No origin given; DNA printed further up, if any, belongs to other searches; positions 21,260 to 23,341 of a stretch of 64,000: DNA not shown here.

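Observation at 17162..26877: Kinase-TPR / 2xFHA-lipase / KAP-NTPase-CHAT-like neighbourhood: candidate phospho-regulated membrane-targeting (conflict or developmental) module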

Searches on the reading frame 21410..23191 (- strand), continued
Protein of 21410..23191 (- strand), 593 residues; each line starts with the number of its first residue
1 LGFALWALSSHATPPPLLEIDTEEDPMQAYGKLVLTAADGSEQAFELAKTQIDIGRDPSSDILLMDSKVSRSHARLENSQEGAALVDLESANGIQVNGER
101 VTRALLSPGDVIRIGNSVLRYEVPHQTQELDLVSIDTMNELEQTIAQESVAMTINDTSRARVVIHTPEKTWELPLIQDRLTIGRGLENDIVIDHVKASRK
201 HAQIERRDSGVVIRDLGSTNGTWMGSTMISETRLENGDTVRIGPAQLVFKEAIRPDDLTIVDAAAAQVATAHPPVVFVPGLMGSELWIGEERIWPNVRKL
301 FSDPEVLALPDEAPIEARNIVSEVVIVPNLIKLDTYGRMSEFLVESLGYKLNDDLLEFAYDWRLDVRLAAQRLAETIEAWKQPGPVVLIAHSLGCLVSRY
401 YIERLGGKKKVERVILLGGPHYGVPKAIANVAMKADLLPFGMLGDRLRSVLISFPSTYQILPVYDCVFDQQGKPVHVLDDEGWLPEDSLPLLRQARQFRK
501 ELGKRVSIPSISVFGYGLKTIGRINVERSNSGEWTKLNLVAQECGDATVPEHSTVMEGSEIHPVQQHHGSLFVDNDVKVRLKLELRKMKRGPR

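Call 19: find_related_loci(query=A1, collection=genome_contigs, flank=10000)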
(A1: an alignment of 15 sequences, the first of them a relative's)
Query A1 (567 aa) in genome_contigs; peptide patterns used: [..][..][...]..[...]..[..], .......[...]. (x = any residue, [..] = any of these).
297 stretches matched a pattern; 221 encode a relative of the query (tblastn E <= 1e-3); the best 80 are kept; 80 distinct loci.
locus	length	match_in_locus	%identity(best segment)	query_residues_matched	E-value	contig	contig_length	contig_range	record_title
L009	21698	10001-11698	60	1-564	0e+0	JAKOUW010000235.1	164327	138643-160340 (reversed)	MAG: Chloroflexota bacterium isolate JPNG_maxbin.019 k201_431997, whole genome shotgun sequence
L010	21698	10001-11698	59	1-564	0e+0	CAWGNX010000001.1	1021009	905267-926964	MAG: uncultured Chloroflexia bacterium isolate MFD09779.bin.1.231 genome assembly, contig: contig_27043, whole genome sh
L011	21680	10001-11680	59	1-563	0e+0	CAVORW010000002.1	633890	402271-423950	MAG: uncultured Chloroflexia bacterium isolate MFD09964.bin.2.12 genome assembly, contig: contig_19129, whole genome sho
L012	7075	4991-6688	57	1-564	0e+0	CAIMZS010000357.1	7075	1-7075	MAG: uncultured Anaerolineae bacterium isolate Umea1p4_bin-235 genome assembly, contig: bin-235:357/662, whole genome sh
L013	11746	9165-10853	55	3-565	0e+0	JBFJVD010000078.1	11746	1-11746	MAG: Anaerolineales bacterium isolate Mix_sand19.2022.05.D.79 k141_200230_length_11746_cov_10.0000, whole genome shotgun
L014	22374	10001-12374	56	1-561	0e+0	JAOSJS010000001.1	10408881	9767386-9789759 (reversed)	MAG: Ardenticatenaceae bacterium isolate FR_9 contig_134_pilon, whole genome shotgun sequence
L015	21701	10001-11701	55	1-566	0e+0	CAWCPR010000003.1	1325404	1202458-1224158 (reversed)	MAG: uncultured Chloroflexia bacterium isolate MFD04944.bin.2.27 genome assembly, contig: contig_23293, whole genome sho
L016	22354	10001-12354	54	1-561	0e+0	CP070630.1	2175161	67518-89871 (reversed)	MAG: Dehalococcoidia bacterium isolate bin98 chromosome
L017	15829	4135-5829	54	1-561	0e+0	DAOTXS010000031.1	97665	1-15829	MAG TPA_asm: Anaerolineae bacterium isolate H21_272 k133_3246295, whole genome shotgun sequence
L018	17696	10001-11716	53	1-564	0e+0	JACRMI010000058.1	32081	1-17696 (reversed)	MAG: Chloroflexi bacterium isolate NC_groundwater_1903_Pr3_S2p5_53_18 SR2-18-S2p5_coassembly_scaffold_121680, whole geno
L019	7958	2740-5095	53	1-561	0e+0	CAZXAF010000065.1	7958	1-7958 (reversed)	MAG TPA_asm: uncultured Dehalococcoidia bacterium isolate SRP214966_co4_321 genome assembly, contig: NODE_11351_length_7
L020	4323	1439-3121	54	1-561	0e+0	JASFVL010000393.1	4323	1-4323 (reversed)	MAG: Anaerolineales bacterium isolate D1105M20metaG_Bin_292 D1105M20metaG_FD_scaffold_9735_c1, whole genome shotgun sequ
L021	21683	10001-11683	53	3-563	0e+0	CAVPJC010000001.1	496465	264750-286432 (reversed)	MAG: uncultured Chloroflexia bacterium isolate MFD00032.bin.2.147 genome assembly, contig: contig_104402, whole genome s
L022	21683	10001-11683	53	1-563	0e+0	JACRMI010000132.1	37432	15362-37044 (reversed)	MAG: Chloroflexi bacterium isolate NC_groundwater_1903_Pr3_S2p5_53_18 SR2-18-S2p5_coassembly_scaffold_250533, whole geno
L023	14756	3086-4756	53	4-561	0e+0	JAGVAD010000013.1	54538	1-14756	MAG: Anaerolineales bacterium isolate DeMMO6_43 c_000000018435, whole genome shotgun sequence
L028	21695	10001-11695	53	1-561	0e+0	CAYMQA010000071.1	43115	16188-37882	MAG TPA_asm: uncultured Caldilinea sp. isolate SRP329715_co2_365 genome assembly, contig: NODE_1835_length_43115_cov_6.6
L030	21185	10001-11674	53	4-561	0e+0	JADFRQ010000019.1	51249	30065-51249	MAG: Chloroflexota bacterium isolate B88T1L10 B88T1L10_NODE548, whole genome shotgun sequence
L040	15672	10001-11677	51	1-561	0e+0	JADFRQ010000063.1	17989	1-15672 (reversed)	MAG: Chloroflexota bacterium isolate B88T1L10 B88T1L10_NODE4443, whole genome shotgun sequence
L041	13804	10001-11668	53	4-561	0e+0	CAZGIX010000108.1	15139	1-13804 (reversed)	MAG TPA_asm: uncultured Anaerolineaceae bacterium isolate binchicken_co259_18 genome assembly, contig: NODE_2423_length_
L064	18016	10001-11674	51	4-561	0e+0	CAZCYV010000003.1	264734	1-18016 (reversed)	MAG TPA_asm: uncultured Anaerolinea sp. isolate binchicken_co274_310 genome assembly, contig: NODE_48_length_264734_cov_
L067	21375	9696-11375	49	1-559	0e+0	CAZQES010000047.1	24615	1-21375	MAG TPA_asm: uncultured Anaerolinea sp. isolate SRP287051_co2_9 genome assembly, contig: NODE_4115_length_24615_cov_7.05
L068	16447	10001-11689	51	1-561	0e+0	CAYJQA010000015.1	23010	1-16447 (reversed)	MAG TPA_asm: uncultured Litorilinea sp. isolate ERP124720_co1_131 genome assembly, contig: NODE_2913_length_23010_cov_4.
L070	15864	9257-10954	47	1-566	0e+0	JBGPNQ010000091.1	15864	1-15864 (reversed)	MAG: Anaerolineae bacterium isolate OBJ_0618_7090110_210 k141_5762659_length_15864_cov_12.0001, whole genome shotgun seq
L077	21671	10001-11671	47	4-559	2e-179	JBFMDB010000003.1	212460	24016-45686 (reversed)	MAG: Chloroflexota bacterium isolate MAG208 MAG208_3, whole genome shotgun sequence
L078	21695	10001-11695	47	1-564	2e-179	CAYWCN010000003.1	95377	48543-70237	MAG TPA_asm: uncultured Anaerolinea sp. isolate binchicken_co242_37 genome assembly, contig: NODE_681_length_95377_cov_6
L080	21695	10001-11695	47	1-564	3e-179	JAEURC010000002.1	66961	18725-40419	MAG: Anaerolineales bacterium isolate new MAG-267 k141_3061546, whole genome shotgun sequence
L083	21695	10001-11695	47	1-564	1e-177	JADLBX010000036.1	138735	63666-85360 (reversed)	MAG: Anaerolineales bacterium isolate SJ198 c_000000709322, whole genome shotgun sequence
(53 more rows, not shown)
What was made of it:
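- Relatives are confirmed in 221 species genomes (call 19). Some genomes carry two paralogous pairs (L018/L022 and L030/L040, call 19).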

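Call 28: search_protein_families(library=pfam, proteins=[L077:8244-9968:+, L016:11689-14520:+, L064:4230-7583:+, L077:11707-14445:+, L068:13396-16329:+, L022:11695-13545:+, L041:6860-9874:+, L009:11719-15975:+], max_evalue=0.001)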
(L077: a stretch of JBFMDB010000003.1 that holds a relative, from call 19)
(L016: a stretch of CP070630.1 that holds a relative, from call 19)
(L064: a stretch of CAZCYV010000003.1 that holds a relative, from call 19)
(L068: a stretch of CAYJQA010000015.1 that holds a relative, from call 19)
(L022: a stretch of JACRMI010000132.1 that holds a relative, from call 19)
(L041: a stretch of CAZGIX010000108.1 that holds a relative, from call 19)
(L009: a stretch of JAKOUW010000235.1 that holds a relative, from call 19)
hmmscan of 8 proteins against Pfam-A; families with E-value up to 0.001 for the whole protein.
L077:8244-9968:+ (574 aa): 4 families
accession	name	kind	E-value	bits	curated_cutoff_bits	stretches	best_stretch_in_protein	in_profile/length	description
PF00069.31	Pkinase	-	2.6e-50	171.7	31.7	1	15-267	1-257/263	Protein kinase domain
PF07714.23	PK_Tyr_Ser-Thr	-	3.7e-32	112.1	23.1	1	16-262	2-250/258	Protein tyrosine and serine/threonine kinase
PF01636.29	APH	-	2.3e-08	34.5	23.2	1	116-177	152-216/239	Phosphotransferase enzyme family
PF03109.22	ABC1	-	1.9e-05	24.4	22.9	1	85-161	140-216/244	ABC1 atypical kinase-like domain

L016:11689-14520:+ (943 aa): 9 families
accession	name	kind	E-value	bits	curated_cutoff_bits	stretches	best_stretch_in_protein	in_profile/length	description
PF00498.31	FHA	-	1.4e-62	208.5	20.7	3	34-99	2-67/67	FHA domain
PF16697.10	Yop-YscD_cpl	-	2.5e-45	153.1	33.2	3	21-106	7-91/94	Inner membrane component of T3SS, cytoplasmic domain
PF00005.33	ABC_tran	-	4.3e-30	105.5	25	1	360-507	1-137/137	ABC transporter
PF01061.29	ABC2_membrane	-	3.2e-14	53.4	26.9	1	655-843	1-186/211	ABC-2 type transporter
PF13304.12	AAA_21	-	1.9e-10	41.8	27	1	442-536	207-298/304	AAA domain, putative AbiEii toxin, Type IV TA system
PF02463.25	SMC_N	-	1.7e-07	31.3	40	0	349-390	2-44/220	RecF/RecN/SMC N terminal domain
PF12698.13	ABC2_membrane_3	-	1.7e-07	31.1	31.6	1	711-934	164-346/347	ABC-2 family transporter protein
PF13555.12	AAA_29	-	9.1e-06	25.8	27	1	364-391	16-43/61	P-loop containing region of AAA domain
PF13401.12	AAA_22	-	0.00054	20.7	27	0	369-531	4-116/130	AAA domain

L064:4230-7583:+ (1117 aa): 8 families
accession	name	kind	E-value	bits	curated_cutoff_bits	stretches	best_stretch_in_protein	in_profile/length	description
PF00498.31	FHA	-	9.7e-58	193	20.7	3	299-361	3-67/67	FHA domain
PF16697.10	Yop-YscD_cpl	-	2.4e-41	140.4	33.2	3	293-370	15-93/94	Inner membrane component of T3SS, cytoplasmic domain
PF00005.33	ABC_tran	-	1.3e-27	97.5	25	1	399-546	1-137/137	ABC transporter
PF01061.29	ABC2_membrane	-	5.5e-18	65.7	26.9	1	697-885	1-184/211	ABC-2 type transporter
PF13304.12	AAA_21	-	1.8e-11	45.1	27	1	509-575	229-298/304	AAA domain, putative AbiEii toxin, Type IV TA system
PF12698.13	ABC2_membrane_3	-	1.2e-06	28.3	31.6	1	761-886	169-296/347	ABC-2 family transporter protein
PF02463.25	SMC_N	-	2.5e-06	27.5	40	0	506-587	125-209/220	RecF/RecN/SMC N terminal domain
PF13555.12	AAA_29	-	0.00019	21.6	27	1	408-430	21-43/61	P-loop containing region of AAA domain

L077:11707-14445:+ (912 aa): 7 families
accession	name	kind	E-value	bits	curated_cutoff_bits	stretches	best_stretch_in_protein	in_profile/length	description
PF00211.25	Guanylate_cyc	-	4.8e-14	52.8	21.9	1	5-163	5-171/183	Adenylate and Guanylate cyclase catalytic domain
PF13424.12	TPR_12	-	2.7e-11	43.9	30.1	1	750-817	7-76/77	Tetratricopeptide repeat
PF00931.28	NB-ARC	-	8.6e-06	25.6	23.5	1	207-400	2-206/248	NB-ARC domain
PF13401.12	AAA_22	-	2.1e-05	25.3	27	1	219-320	4-102/130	AAA domain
PF13374.12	TPR_10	-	3.8e-05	24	27.5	0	753-777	9-33/42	Tetratricopeptide repeat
PF20703.3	nSTAND1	-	0.00014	22.1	27.1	1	200-314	13-134/379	Novel STAND NTPase 1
PF12862.13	ANAPC5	-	0.00022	21.7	23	0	624-673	35-84/91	Anaphase-promoting complex subunit 5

L068:13396-16329:+ (977 aa): 8 families
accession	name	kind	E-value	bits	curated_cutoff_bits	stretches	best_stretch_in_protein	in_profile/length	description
PF17874.7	TPR_MalT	-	1.5e-14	54.5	45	1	659-923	15-276/336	MalT-like TPR region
PF13424.12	TPR_12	-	9.6e-13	48.6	30.1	3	729-788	8-69/77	Tetratricopeptide repeat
PF07719.23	TPR_2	-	4.2e-11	42.5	27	0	807-833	4-30/34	Tetratricopeptide repeat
PF13181.12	TPR_8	-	1.7e-08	34.4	25.7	0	685-713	2-30/34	Tetratricopeptide repeat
PF13191.12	AAA_16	-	1.4e-06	29.3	32.6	1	171-304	1-158/167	AAA ATPase domain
PF00515.34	TPR_1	-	3.8e-06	26.9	27.8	0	685-712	2-29/34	Tetratricopeptide repeat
PF13401.12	AAA_22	-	8.3e-06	26.6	27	1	190-307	6-110/130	AAA domain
PF20720.3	nSTAND3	-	0.00023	21.3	27.2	1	183-215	11-43/155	Novel STAND NTPase 3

L022:11695-13545:+ (616 aa): 3 families
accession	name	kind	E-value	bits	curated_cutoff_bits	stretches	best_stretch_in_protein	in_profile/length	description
PF00069.31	Pkinase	-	1.6e-51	175.7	31.7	1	9-260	1-252/263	Protein kinase domain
PF07714.23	PK_Tyr_Ser-Thr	-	1.6e-34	119.8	23.1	1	12-259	4-248/258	Protein tyrosine and serine/threonine kinase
PF03109.22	ABC1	-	6.9e-05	22.5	22.9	1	53-166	119-222/244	ABC1 atypical kinase-like domain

L041:6860-9874:+ (1004 aa): 4 families
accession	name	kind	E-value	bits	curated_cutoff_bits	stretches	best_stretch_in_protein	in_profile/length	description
PF00069.31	Pkinase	-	1e-45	156.6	31.7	1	28-280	1-254/263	Protein kinase domain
PF07714.23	PK_Tyr_Ser-Thr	-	7.9e-30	104.5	23.1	1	30-278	3-249/258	Protein tyrosine and serine/threonine kinase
PF01636.29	APH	-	8.6e-05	22.8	23.2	0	132-175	149-195/239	Phosphotransferase enzyme family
PF03109.22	ABC1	-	0.00064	19.4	22.9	0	72-178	119-215/244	ABC1 atypical kinase-like domain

L009:11719-15975:+ (1418 aa): 24 families
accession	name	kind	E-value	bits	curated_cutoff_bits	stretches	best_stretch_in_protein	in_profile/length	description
PF13432.12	TPR_16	-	5.1e-50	167.9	32.7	5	870-932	1-63/65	Tetratricopeptide repeat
PF07719.23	TPR_2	-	1.6e-49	162.3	27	1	973-999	6-32/34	Tetratricopeptide repeat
PF00515.34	TPR_1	-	3.5e-48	160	27.8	2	974-1000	7-33/34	Tetratricopeptide repeat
PF13414.12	TPR_11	-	2.6e-46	155.5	26.8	2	1114-1148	6-40/42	TPR repeat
PF00069.31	Pkinase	-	3.5e-46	158.2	31.7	1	10-261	1-252/263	Protein kinase domain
PF13428.12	TPR_14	-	1.4e-37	124.6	23.5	0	765-807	2-44/44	Tetratricopeptide repeat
PF13181.12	TPR_8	-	5.5e-37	123.2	25.7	1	971-1000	4-33/34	Tetratricopeptide repeat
PF07714.23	PK_Tyr_Ser-Thr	-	6.8e-31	107.9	23.1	1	12-260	3-248/258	Protein tyrosine and serine/threonine kinase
PF13424.12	TPR_12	-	1.3e-28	99.4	30.1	2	938-999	6-76/77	Tetratricopeptide repeat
PF14559.12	TPR_19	-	1.3e-26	93.1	25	3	774-832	1-59/68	Tetratricopeptide repeat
PF13431.12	TPR_17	-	3.9e-22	77.1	24.4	0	1025-1054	3-32/34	Tetratricopeptide repeat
PF13371.12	TPR_9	-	9.3e-20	70.9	35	1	911-967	6-62/73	Tetratricopeptide repeat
PF23914.1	TPR_CcmH_CycH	-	3.9e-19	69.5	42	2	870-967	54-154/158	Cytochrome c-type biogenesis protein H TPR domain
PF13176.12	TPR_7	-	4.8e-18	64.1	27.9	0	1037-1071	1-35/36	Tetratricopeptide repeat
PF12895.13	ANAPC3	-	3.8e-11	43.5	27.2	0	879-959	2-81/82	Anaphase-promoting complex, cyclosome, subunit 3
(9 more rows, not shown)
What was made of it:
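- Closest known: PknF-Rv1747 of Mycobacterium tuberculosis. Same: Some Chloroflexota clusters even include a 3xFHA-ABC exporter (call 28).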

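Call 33: search_solved_structures(query=A1, max_evalue=0.01, show_alignments=0)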
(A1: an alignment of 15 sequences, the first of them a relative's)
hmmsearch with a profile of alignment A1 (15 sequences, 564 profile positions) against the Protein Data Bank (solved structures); distinct sequences matched with E-value up to 0.01: 71 (the best 60 are shown).
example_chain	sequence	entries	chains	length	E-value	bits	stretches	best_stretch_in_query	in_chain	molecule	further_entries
2kkl_A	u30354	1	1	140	2.3e-18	69.1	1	141-230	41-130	Uncharacterized protein Mb1858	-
6i2q_B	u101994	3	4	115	2.9e-18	68.8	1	136-231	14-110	Glycogen accumulation regulator GarA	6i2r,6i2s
8p5r_G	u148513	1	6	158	5e-18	68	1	134-231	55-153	Glycogen accumulation regulator GarA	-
2kfu_A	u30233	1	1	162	1.1e-17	66.9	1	136-226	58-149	Rv1827 pThr 22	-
6i2p_D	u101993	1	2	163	1.1e-17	66.9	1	136-226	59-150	Glycogen accumulation regulator GarA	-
7rj3_A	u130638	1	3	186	1.5e-17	66.5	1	135-226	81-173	Glycogen accumulation regulator GarA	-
8p5x_G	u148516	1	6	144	1.3e-16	63.3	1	133-225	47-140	Oxoglutarate dehydrogenase inhibitor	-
2kb3_A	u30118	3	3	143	1.3e-16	63.3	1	133-225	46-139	Oxoglutarate dehydrogenase inhibitor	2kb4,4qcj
3po8_A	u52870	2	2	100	4.9e-16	61.5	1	7-93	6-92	Putative uncharacterized protein TB39.8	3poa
2lc1_A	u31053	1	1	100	6.1e-16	61.2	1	6-93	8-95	Putative uncharacterized protein TB39.8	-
6cah_A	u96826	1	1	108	1.2e-15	60.2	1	152-226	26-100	ABC transporter ATP-binding/permease protein Rv1747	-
3oun_A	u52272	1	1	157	2.9e-15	58.9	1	6-92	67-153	Putative uncharacterized protein TB39.8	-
2fez_A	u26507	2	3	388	3.7e-15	58.6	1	130-224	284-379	Probable regulatory protein embR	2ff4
2aff_A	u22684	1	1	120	1.2e-12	50.3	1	12-102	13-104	Antigen KI-67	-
1r21_A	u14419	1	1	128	1.5e-12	50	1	12-102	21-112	Antigen Ki-67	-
4x92_A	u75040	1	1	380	7.7e-07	31.1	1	321-409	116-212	Group XV phospholipase A2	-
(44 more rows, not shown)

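Call 50: find_encoding_contigs(protein=P0122, flank=10000, max_places=2)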
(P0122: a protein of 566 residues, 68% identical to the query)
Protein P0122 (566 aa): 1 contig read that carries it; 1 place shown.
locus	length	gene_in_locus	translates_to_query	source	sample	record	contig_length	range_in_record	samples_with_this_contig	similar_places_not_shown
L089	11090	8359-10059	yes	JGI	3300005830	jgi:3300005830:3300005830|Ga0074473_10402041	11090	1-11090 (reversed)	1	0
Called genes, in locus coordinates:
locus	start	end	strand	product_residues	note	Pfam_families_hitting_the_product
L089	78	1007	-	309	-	PF00294:PfkB, PF08543:Phos_pyr_kin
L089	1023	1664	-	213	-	PF00440:TetR_N, PF14278:TetR_C_8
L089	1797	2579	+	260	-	PF00005:ABC_tran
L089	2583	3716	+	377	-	PF00005:ABC_tran, PF13304:AAA_21 (faint)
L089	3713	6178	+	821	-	PF02687:FtsX, PF12704:MacB_PCD, PF02687:FtsX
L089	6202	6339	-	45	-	-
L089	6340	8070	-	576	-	PF00989:PAS, PF08447:PAS_3, PF08448:PAS_4, PF13426:PAS_9, PF01590:GAF, PF13185:GAF_2, PF01590:GAF, PF13185:GAF_2, +2 more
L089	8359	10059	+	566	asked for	PF16697:Yop-YscD_cpl, PF00498:FHA, PF16697:Yop-YscD_cpl, PF00498:FHA, PF02450:LCAT, PF02089:Palm_thioest (weak)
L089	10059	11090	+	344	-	?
